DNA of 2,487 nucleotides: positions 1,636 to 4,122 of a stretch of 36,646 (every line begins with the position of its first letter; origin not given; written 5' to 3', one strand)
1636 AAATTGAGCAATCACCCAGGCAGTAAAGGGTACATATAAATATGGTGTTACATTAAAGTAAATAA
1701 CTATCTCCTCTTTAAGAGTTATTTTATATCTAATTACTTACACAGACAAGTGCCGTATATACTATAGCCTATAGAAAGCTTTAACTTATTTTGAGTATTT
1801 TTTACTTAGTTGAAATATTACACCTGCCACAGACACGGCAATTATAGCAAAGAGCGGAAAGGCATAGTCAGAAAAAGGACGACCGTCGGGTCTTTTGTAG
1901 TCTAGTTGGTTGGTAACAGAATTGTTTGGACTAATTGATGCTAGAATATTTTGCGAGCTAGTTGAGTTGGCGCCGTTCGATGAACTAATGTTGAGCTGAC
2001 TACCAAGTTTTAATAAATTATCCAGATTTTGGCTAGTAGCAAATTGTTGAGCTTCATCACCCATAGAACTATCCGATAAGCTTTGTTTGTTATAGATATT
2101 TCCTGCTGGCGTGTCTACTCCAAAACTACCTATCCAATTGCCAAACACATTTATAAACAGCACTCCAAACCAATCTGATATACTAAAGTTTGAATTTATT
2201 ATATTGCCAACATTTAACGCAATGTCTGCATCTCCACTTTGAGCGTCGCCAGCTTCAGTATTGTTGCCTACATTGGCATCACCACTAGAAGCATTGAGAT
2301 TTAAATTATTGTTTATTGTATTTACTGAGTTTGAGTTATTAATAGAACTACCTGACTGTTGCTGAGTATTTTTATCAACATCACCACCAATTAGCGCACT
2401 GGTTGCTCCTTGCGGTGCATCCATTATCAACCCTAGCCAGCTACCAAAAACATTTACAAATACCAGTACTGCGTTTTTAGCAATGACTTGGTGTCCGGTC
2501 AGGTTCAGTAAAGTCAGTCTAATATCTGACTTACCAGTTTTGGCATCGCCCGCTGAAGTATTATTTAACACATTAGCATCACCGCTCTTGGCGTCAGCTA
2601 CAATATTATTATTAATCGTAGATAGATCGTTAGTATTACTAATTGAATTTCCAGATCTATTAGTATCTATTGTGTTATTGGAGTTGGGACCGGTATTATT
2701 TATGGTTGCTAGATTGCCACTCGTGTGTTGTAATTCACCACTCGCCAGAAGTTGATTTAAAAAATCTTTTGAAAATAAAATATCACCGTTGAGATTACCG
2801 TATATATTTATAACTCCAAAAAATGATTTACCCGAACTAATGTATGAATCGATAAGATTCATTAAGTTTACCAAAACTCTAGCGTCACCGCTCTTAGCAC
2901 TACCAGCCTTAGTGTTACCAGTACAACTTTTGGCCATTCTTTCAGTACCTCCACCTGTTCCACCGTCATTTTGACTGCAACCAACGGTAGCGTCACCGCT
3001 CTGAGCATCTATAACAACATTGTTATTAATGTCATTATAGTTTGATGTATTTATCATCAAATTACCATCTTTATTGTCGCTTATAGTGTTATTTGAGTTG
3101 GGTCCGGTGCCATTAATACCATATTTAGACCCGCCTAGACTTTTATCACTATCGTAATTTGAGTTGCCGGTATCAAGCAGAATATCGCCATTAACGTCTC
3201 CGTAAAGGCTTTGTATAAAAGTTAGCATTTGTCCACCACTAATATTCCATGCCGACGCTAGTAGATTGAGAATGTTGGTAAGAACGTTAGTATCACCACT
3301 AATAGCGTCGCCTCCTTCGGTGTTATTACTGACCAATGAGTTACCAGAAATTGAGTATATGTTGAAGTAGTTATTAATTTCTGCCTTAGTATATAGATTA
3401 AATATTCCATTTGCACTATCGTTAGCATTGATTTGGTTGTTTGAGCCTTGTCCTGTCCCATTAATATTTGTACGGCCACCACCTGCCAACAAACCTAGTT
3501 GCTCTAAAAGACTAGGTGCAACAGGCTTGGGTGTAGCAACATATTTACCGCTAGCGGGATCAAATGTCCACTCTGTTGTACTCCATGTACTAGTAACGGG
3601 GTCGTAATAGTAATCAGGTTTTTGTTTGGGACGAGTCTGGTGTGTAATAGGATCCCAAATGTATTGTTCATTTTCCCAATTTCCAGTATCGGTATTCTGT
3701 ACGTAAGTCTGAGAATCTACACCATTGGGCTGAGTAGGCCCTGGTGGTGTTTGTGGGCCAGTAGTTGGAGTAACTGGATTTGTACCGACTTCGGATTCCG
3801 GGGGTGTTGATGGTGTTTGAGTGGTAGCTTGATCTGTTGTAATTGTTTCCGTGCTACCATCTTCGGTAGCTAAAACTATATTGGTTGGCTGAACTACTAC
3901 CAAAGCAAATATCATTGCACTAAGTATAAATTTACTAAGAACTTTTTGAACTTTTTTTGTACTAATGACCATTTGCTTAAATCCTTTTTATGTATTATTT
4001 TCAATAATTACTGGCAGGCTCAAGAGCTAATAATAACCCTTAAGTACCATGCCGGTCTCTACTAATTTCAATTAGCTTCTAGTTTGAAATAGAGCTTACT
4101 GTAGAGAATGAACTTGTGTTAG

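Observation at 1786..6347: Four-gene cassette of secreted proteins, three sharing a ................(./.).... module I do not recognise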

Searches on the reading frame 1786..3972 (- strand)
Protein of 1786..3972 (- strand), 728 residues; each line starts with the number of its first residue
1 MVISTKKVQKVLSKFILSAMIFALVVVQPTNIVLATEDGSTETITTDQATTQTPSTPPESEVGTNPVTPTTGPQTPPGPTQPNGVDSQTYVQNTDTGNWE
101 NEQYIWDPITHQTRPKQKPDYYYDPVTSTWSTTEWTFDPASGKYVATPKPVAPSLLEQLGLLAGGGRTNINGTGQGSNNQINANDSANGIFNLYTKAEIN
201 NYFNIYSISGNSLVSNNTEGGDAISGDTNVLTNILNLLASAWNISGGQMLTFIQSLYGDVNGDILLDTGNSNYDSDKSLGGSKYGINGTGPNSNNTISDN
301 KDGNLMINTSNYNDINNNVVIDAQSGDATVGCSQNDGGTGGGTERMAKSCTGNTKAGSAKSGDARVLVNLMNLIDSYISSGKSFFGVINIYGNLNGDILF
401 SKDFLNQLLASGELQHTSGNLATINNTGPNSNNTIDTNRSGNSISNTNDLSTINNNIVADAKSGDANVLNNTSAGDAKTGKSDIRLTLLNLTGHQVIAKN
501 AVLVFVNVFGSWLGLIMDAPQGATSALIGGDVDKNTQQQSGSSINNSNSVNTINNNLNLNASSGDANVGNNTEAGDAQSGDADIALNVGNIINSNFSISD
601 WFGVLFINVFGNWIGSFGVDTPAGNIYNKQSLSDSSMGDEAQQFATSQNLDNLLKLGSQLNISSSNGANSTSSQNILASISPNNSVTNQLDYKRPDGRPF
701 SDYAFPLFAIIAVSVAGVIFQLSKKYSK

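Call 3: search_protein_families(library=pfam, proteins=[window:1786-3972:-], max_evalue=1)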
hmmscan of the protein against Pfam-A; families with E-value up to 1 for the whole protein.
window:1786-3972:- (728 aa): 1 family
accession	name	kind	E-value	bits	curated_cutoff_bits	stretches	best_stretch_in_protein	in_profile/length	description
PF06333.17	Med13_C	-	0.14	11.9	26.1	1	17-149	132-256/325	Mediator complex subunit 13 C-terminal domain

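Call 4: search_protein_families(library=ncbifam, proteins=[window:1786-3972:-], max_evalue=1)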
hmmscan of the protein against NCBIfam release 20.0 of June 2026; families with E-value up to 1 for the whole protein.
window:1786-3972:- (728 aa): 1 family
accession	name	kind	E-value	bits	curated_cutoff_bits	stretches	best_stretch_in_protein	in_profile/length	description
NF053819.1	EF0750_LPXTG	subfamily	0.25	11.8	47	1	15-79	6-66/105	EF2685/EF0750 family sortase-dependent surface protein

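Call 8: search_solved_structures(query=window:1786-3972:-, max_evalue=10, show_alignments=2)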
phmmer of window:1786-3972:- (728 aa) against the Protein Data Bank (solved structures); distinct sequences matched with E-value up to 10: 8.
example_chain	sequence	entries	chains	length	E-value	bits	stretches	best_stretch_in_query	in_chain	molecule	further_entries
5xv7_A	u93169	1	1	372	0.075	14.8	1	26-148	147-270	serine-arginine (SR) protein kinase 1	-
3beg_A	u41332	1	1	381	0.079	14.7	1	26-148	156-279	Serine/threonine-protein kinase SRPK1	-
5my8_A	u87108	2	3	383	0.08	14.7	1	26-148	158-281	SRSF protein kinase 1,SRSF protein kinase 1 | SRSF protein kinase 1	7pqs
7dd1_A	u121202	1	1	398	0.085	14.6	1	26-148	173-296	SRSF protein kinase 1,SRSF protein kinase 1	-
1wak_A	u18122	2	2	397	0.086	14.6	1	26-148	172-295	SERINE/THREONINE-PROTEIN KINASE SPRK1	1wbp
4wua_A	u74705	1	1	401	0.088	14.6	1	26-148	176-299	SRSF protein kinase 1, linker, SRSF protein kinase 1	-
5mxx_A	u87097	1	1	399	0.091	14.5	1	25-148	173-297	SRPK1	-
2x7g_A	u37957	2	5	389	0.51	12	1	26-148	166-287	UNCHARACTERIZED PROTEIN SRPK2 | SRSF protein kinase 2,SRSF protein kinase 2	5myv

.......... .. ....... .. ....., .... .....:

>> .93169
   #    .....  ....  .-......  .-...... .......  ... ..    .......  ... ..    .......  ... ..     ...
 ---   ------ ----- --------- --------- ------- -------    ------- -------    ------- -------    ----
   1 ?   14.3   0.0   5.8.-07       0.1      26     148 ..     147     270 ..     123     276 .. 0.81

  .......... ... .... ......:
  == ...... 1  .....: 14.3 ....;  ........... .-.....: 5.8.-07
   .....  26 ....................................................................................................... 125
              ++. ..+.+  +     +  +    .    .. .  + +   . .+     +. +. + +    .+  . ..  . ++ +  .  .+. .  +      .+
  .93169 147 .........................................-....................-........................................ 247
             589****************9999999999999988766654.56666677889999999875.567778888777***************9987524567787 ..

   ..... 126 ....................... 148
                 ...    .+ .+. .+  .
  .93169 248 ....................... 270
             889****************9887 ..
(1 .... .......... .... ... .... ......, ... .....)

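Call 12: find_homologous_proteins(query=window:1786-3972:-, max_evalue=0.001)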
Query window:1786-3972:- (728 aa): 764 proteins with E <= 0.001 among 8000 candidates; the best 120 are listed.
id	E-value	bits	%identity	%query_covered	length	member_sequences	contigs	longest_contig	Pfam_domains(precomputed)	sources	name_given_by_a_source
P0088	0.0e+0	1573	100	100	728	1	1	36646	-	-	-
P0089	0.0e+0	1164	74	100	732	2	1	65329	-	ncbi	-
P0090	0.0e+0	1023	67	100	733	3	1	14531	-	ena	-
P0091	6.3e-274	929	63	100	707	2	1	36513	-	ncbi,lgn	-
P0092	1.9e-194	666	50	99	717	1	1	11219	-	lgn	-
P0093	1.6e-189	650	50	99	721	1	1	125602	-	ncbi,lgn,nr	ncbi:hypothetical protein HYX70_03640 [Candidatus Saccharibacteria bacterium]|nr:hypothetical protei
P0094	3.7e-181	622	47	99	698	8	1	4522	-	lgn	-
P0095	9.9e-172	591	45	99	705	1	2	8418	-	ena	-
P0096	2.0e-171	590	46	99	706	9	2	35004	-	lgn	-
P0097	5.2e-147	509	46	84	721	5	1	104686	-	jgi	-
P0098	6.8e-145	503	46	85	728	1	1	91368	-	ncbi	-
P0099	2.5e-144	501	45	86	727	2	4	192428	-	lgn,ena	-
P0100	1.9e-143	498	46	84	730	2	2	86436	-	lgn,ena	-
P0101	1.3e-132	462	39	74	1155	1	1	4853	-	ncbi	-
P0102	1.8e-132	461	47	83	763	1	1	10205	-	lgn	-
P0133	1.9e-102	362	41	85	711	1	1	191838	-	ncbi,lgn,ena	-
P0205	3.6e-91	325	42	77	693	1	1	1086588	-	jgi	jgi:hypothetical protein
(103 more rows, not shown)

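Call 15: find_encoding_contigs(protein=P0093, flank=10000, max_places=3)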
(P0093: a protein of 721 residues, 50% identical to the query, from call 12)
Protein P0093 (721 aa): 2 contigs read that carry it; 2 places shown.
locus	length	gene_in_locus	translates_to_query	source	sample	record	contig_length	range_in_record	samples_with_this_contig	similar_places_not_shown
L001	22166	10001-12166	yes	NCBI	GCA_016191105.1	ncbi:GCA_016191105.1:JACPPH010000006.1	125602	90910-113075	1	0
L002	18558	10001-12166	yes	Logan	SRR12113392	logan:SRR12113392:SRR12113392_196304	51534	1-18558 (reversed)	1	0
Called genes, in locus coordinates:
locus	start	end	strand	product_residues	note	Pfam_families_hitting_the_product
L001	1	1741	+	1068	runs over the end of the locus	PF13884:Peptidase_S74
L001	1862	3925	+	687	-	PF02518:HATPase_c, PF00204:DNA_gyraseB, PF01751:Toprim, PF00986:DNA_gyraseB_C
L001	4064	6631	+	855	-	PF00521:DNA_topoisoIV, PF03989:DNA_gyraseA_C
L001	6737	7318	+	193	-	-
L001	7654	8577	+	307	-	-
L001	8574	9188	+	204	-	-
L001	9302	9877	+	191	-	-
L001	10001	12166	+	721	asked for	-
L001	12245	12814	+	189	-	-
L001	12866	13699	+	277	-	PF02681:DUF212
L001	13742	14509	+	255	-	PF02735:Ku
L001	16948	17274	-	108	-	PF06419:COG6_N (weak)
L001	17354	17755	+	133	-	-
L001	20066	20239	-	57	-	-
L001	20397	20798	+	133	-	PF13384:HTH_23 (faint), PF13518:HTH_28 (faint), PF04545:Sigma70_r4 (faint), PF04967:HTH_10 (faint), PF08281:Sigma70_r4_2 (faint), PF00392:GntR (faint), PF13936:HTH_38 (weak)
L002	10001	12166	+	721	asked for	-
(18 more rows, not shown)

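Call 16: find_encoding_contigs(protein=P0205, flank=8000, max_places=2)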
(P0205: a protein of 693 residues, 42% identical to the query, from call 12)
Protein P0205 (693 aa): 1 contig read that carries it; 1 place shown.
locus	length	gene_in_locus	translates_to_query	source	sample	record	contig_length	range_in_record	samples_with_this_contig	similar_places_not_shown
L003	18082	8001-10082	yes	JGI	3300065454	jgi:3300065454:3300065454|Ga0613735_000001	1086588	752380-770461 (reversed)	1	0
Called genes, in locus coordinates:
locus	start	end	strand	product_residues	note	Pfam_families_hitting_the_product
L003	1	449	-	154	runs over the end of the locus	-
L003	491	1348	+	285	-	PF00480:ROK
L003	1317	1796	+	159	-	-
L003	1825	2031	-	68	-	PF10685:KGG (faint)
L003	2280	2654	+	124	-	-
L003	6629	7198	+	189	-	-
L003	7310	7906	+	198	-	-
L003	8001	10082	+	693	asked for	-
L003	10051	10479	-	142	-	-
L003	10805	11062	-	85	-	-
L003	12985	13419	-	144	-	PF02681:DUF212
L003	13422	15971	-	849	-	PF00521:DNA_topoisoIV, PF03989:DNA_gyraseA_C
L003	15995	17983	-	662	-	PF02518:HATPase_c, PF00204:DNA_gyraseB, PF01751:Toprim, PF00986:DNA_gyraseB_C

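Call 17: find_encoding_contigs(protein=P0133, flank=8000, max_places=2)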
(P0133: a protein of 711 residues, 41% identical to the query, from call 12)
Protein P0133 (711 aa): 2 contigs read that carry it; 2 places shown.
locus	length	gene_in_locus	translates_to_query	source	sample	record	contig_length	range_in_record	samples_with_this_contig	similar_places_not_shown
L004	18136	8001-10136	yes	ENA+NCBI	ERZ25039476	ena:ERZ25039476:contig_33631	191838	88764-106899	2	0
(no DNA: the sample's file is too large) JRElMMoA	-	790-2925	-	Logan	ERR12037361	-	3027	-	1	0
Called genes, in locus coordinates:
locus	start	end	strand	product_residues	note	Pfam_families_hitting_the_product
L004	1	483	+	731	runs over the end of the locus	PF00982:Glyco_transf_20, PF08282:Hydrolase_3 (faint), PF02358:Trehalose_PPase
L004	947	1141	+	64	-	-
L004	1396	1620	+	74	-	-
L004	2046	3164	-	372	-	PF00438:S-AdoMet_synt_N, PF02772:S-AdoMet_synt_M, PF02773:S-AdoMet_synt_C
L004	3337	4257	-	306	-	PF14378:PAP2_3, PF01569:PAP2 (weak), PF14360:PAP2_C (weak)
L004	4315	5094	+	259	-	PF00005:ABC_tran, PF13175:AAA_15 (faint), PF13304:AAA_21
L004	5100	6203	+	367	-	PF12698:ABC2_membrane_3, PF01061:ABC2_membrane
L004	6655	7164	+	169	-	-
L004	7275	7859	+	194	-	-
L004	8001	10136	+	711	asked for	-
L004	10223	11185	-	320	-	PF13506:Glyco_transf_21 (weak), PF00535:Glycos_transf_2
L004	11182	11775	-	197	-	PF04203:Sortase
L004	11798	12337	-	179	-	-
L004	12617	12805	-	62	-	PF00708:Acylphosphatase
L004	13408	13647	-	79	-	-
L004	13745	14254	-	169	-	PF00239:Resolvase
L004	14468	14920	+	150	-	PF04313:HSDR_N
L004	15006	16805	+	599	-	PF04851:ResIII, PF18766:SWI2_SNF2, PF22679:T1R_D3-like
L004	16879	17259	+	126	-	-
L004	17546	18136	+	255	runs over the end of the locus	PF02384:N6_Mtase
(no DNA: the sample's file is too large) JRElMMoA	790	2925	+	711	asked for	-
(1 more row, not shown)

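Call 32: find_related_loci(query=A3, collection=genome_contigs, flank=8000)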
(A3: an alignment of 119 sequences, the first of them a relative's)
Query A3 (728 aa) in genome_contigs; peptide patterns used: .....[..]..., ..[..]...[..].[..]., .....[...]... (x = any residue, [..] = any of these).
267 stretches matched a pattern; 212 encode a relative of the query (tblastn E <= 1e-3); the best 80 are kept; 80 distinct loci.
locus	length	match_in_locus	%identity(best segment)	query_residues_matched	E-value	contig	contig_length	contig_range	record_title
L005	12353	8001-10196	74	1-728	0e+0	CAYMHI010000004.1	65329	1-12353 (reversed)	MAG TPA_asm: uncultured Candidatus Saccharibacteria bacterium isolate SRP342105_co2_402 genome assembly, contig: NODE_37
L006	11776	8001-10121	63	1-728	0e+0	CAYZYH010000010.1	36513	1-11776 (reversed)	MAG TPA_asm: uncultured Candidatus Saccharibacteria bacterium isolate SRP342105_co1_503 genome assembly, contig: NODE_14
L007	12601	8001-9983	48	32-725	5e-169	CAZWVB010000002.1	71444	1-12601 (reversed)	MAG TPA_asm: uncultured Candidatus Saccharibacteria bacterium isolate binchicken_co118_27 genome assembly, contig: NODE_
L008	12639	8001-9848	46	4-625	2e-153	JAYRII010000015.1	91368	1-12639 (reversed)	MAG: Candidatus Saccharimonadia bacterium isolate SZ_szas25bin.4 k141_1347016, whole genome shotgun sequence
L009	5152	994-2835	46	5-670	2e-154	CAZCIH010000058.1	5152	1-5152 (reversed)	MAG TPA_asm: uncultured Candidatus Saccharibacteria bacterium isolate SRP189682_co1_501 genome assembly, contig: NODE_47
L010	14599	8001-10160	42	8-724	2e-149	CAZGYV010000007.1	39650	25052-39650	MAG TPA_asm: uncultured Candidatus Saccharibacteria bacterium isolate SRP192515_co1_377 genome assembly, contig: NODE_79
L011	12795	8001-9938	48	51-725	2e-176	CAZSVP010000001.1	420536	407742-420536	MAG TPA_asm: uncultured Candidatus Saccharibacteria bacterium isolate SRP173033_co1_288 genome assembly, contig: NODE_9_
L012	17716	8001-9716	43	11-625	2e-122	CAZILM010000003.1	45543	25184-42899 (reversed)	MAG TPA_asm: uncultured Candidatus Saccharibacteria bacterium isolate SRP200132_co1_22 genome assembly, contig: NODE_129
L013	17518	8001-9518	41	54-636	3e-117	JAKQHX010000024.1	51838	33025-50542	MAG: bacterium isolate USDE_metabat.59 k141_174297, whole genome shotgun sequence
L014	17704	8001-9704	43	6-625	5e-113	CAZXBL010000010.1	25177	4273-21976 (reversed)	MAG TPA_asm: uncultured Candidatus Saccharibacteria bacterium isolate binchicken_co174_40 genome assembly, contig: NODE_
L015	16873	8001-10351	42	71-625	4e-113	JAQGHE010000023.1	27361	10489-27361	MAG: Candidatus Saccharibacteria bacterium isolate RYN_425 scaffold_52990, whole genome shotgun sequence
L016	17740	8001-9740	41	2-621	1e-112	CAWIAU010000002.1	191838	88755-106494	MAG: uncultured bacterium isolate MFD01275.bin.1.89 genome assembly, contig: contig_33631, whole genome shotgun sequence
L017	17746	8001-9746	42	5-622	5e-117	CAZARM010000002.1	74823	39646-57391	MAG TPA_asm: uncultured Candidatus Saccharibacteria bacterium isolate SRP200132_co1_173 genome assembly, contig: NODE_44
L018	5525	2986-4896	36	8-673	1e-109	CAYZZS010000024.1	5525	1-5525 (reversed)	MAG TPA_asm: uncultured Candidatus Saccharibacteria bacterium isolate SRP144015_co1_48 genome assembly, contig: NODE_609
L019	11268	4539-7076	41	90-624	5e-109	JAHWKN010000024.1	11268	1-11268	MAG: Candidatus Parcubacteria bacterium isolate 0813_bin18 NODE_24_length_11268_cov_5.731173, whole genome shotgun seque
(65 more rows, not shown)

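Call 36: predict_structure(alignment_id=A3)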
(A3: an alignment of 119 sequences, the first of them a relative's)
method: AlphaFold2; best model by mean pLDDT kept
length: 728 residues; sequences in the alignment: 119
mean_pLDDT: 70.2   pTM: 0.58
mean pLDDT of the five models: 70.2, 69.5, 69.4, 66.2, 65.3
residues with pLDDT >= 90: 218; 70-90: 173; 50-70: 164; < 50: 173
segments of 3 or more residues with pLDDT < 50: 1-3, 29-54, 62-65, 68-75, 163-167, 279-283, 345-347, 410-422, 437-441, 518-540, 635-698
pLDDT, mean of each block of 10 residues (from residue 1): 66 92 72 38 39 47 46 54 83 93 85 74 59 65 67 63 50 60 56 78 91 92 96 89 64 93 85 51 52 60 65 90 96 61 53 89 96 89 91 94 67 42 50 50 64 90 96 95 90 84 90 67 32 40 68 92 96 96 93 87 92 93 73 46 37 36 33 30 30 40 75 92 81
secondary structure, 60 per line:
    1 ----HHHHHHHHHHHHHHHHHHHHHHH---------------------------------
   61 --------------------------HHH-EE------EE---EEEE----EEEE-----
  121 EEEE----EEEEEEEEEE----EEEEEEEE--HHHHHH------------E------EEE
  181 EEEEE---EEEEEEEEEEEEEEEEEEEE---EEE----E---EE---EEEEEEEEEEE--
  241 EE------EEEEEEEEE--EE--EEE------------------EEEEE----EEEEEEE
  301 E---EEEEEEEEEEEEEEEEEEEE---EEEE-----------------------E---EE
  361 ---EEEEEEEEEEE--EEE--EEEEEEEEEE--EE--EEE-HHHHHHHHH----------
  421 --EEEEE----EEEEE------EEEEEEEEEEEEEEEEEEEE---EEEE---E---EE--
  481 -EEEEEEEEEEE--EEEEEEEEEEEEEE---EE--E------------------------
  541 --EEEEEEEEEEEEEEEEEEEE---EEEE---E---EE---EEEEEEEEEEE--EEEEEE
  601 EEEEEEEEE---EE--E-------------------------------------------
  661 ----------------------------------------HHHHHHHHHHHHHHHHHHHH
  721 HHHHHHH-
elements in order (helices of 4 or more, strands of 3 or more residues): H5-27 E104-107 E112-115 E121-124 E129-138 E143-150 H153-158 E178-185 E189-208 E212-214 E228-238 E249-257 E264-266 E285-289 E294-301 E305-324 E328-331 E364-374 E377-379 E382-391 E398-400 H402-410 E423-427 E432-436 E443-462 E466-469 E482-492 E495-508 E543-562 E566-569 E582-592 E595-609 H701-727

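Call 39: fold_search(model_id=the predicted structure, library=pdb)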
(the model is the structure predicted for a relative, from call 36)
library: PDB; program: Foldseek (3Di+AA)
matches with E <= 10: 22; with E <= 0.001: 0
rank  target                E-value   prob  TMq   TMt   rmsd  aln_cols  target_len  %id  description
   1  3jqy_B                1.8e+00  0.01  0.03  0.07  32.0       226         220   10  Crystal Structure of the polySia specific acetyltransferase NeuO (released 2010-08-18)
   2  3vbm_C                2.5e+00  0.01  0.03  0.08  29.9       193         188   10  Crystal Structure of the S84T mutant of AntD, an N-acyltransferase from Bacillus cereus in complex with dTDP and Coenz (released 2012-01-25)
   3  9hvd_I                3.5e+00  0.01  0.03  0.04  27.4       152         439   10  Native human P-eIF2-eIF2B complex (released 2025-11-19)
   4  9rkv_M                4.4e+00  0.00  0.03  0.04  44.2       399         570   10  Agrobacterium phage 7-7-1 tail fibers (released 2025-12-10)
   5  6n2b_A                4.4e+00  0.00  0.03  0.05  30.6       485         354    8  The Crystal Structure of Caldicellulosiruptor kristjanssonii Tapirin C-terminal domain (released 2018-12-19)
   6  9fk5_E                4.8e+00  0.00  0.02  0.04  35.0       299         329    7  Zebrafish Betaglycan Orphan Domain (zfBGo) in complex with TGF-B3 and extracellular domains of TGFBRI and TGFBRII (released 2025-03-12)
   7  4kui                  5.5e+00  0.06  0.05  0.12  11.5        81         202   17  Crystal structure of N-terminal acetylated yeast Sir3 BAH domain (released 2013-08-07)
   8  4by6_B                5.8e+00  0.12  0.04  0.14  15.5        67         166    9  Yeast Not1-Not2-Not5 complex (released 2013-10-16)
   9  4c0d_B                5.8e+00  0.11  0.04  0.11  15.8        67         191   15  Structure of the NOT module of the human CCR4-NOT complex (CNOT1-CNOT2-CNOT3) (released 2013-10-09)
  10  7df1_E                5.8e+00  0.04  0.03  0.14  17.1        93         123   14  Crystal structure of human CD98 heavy chain extracellular domain in complex with S1-F4 scFv (released 2022-12-07)
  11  4by6_E                6.0e+00  0.11  0.04  0.14  15.5        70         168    8  Yeast Not1-Not2-Not5 complex (released 2013-10-16)
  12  5fu6_B                6.0e+00  0.11  0.03  0.10  15.6        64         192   16  NOT module of the human CCR4-NOT complex (Crystallization mutant) (released 2016-03-23)
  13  3msw                  6.0e+00  0.03  0.03  0.11  16.8        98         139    7  Crystal structure of a Protein with unknown function (BF3112) from Bacteroides fragilis NCTC 9343 at 1.90 A resolution (released 2010-06-09)
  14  4c0f_C                7.2e+00  0.09  0.04  0.17  15.7        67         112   15  Structure of the NOT-box domain of human CNOT2 (released 2013-10-09)
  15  3gxe_B                7.6e+00  0.03  0.04  0.17  12.0        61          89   15  Complex of a Low Affinity Collagen Site with the Fibronectin 8-9FnI Domain Pair (released 2010-04-07)
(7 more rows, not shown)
